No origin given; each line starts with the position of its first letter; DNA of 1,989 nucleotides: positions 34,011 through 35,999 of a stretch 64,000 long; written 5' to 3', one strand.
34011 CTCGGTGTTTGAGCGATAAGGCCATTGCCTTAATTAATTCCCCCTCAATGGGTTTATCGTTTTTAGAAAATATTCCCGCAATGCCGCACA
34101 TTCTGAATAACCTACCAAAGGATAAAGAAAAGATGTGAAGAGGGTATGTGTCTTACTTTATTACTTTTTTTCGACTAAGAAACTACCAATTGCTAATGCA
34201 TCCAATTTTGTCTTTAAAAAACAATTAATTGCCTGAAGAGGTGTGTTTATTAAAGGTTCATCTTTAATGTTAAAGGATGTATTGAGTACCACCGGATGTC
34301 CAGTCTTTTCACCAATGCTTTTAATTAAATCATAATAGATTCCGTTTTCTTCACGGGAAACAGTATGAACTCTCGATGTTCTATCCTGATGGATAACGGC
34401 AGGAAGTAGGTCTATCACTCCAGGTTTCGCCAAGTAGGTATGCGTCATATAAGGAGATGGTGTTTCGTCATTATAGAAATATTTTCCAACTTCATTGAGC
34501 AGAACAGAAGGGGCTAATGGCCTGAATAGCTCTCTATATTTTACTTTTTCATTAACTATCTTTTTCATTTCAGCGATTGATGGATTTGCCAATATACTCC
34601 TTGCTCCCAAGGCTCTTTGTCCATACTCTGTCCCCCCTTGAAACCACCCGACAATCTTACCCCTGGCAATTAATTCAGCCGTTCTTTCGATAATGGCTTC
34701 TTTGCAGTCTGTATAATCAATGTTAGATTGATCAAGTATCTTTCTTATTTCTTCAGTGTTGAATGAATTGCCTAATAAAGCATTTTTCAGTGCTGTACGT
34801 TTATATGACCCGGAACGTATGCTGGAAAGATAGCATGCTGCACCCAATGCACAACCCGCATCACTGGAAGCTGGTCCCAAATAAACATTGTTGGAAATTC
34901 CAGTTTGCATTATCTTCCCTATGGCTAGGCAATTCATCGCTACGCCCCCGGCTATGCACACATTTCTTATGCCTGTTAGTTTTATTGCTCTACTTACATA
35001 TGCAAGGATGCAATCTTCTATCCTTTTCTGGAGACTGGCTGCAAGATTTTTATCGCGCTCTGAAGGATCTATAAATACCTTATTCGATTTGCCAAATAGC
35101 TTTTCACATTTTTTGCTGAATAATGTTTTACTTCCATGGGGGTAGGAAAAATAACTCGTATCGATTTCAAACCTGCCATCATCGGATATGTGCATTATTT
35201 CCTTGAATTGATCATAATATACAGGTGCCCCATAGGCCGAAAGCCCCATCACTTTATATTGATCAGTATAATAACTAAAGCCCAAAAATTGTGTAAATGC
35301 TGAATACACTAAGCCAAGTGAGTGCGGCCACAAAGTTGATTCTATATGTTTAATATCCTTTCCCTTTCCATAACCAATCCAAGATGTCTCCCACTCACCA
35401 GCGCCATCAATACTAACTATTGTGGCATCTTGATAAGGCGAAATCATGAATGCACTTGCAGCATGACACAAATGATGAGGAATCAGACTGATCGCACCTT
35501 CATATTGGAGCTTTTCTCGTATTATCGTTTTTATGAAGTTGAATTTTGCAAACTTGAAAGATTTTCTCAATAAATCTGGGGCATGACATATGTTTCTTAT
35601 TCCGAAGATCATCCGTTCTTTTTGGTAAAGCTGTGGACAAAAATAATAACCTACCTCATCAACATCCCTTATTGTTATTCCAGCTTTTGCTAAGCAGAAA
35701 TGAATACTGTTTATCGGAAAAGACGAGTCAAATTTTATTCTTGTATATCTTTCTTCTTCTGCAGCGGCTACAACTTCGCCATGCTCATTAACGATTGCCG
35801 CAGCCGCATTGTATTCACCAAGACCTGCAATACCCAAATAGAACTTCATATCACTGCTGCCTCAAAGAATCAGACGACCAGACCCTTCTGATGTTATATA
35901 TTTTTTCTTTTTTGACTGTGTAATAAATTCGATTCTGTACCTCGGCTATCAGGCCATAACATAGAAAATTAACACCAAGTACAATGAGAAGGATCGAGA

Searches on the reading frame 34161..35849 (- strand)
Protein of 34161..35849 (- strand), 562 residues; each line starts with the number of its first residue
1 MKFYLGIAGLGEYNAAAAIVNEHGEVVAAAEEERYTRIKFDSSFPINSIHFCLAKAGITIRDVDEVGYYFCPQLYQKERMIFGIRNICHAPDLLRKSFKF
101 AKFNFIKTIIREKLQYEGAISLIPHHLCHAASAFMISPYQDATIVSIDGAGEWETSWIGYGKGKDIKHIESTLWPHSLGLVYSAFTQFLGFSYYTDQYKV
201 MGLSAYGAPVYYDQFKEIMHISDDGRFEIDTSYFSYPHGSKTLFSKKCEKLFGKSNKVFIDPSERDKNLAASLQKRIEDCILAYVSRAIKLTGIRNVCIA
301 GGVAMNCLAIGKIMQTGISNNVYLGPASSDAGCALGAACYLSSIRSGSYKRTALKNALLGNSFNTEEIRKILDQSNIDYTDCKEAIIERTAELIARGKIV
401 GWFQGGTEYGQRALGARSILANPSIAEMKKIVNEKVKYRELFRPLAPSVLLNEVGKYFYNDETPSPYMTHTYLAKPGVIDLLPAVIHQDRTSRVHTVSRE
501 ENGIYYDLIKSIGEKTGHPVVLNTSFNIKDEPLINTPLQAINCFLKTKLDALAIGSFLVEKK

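Call 7: search_protein_families(library=pfam, proteins=[window:34161-35849:-], max_evalue=0.0001)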
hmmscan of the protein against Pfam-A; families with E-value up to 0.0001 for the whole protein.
window:34161-35849:- (562 aa): 3 families
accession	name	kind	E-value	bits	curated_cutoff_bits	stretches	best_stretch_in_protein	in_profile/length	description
PF16861.10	Carbam_trans_C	-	1.3e-61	207.5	27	1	391-561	1-170/170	Carbamoyltransferase C-terminus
PF02543.21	Carbam_trans_N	-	1.2e-57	196.3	24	1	13-339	10-346/346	Carbamoyltransferase N-terminus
PF00814.31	TsaD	-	6.1e-05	23.3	24.8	0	196-308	124-232/264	tRNA N6-adenosine threonylcarbamoyltransferase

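Call 42: search_protein_families(library=ncbifam, proteins=[window:34161-35849:-], max_evalue=1e-10)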
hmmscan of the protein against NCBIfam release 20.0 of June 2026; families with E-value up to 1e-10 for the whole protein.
window:34161-35849:- (562 aa): 1 family
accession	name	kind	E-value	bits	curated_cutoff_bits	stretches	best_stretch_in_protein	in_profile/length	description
NF041651.1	nodul_NodU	equivalog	2.8e-39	135.3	1000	1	14-530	11-526/556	nodulation protein NodU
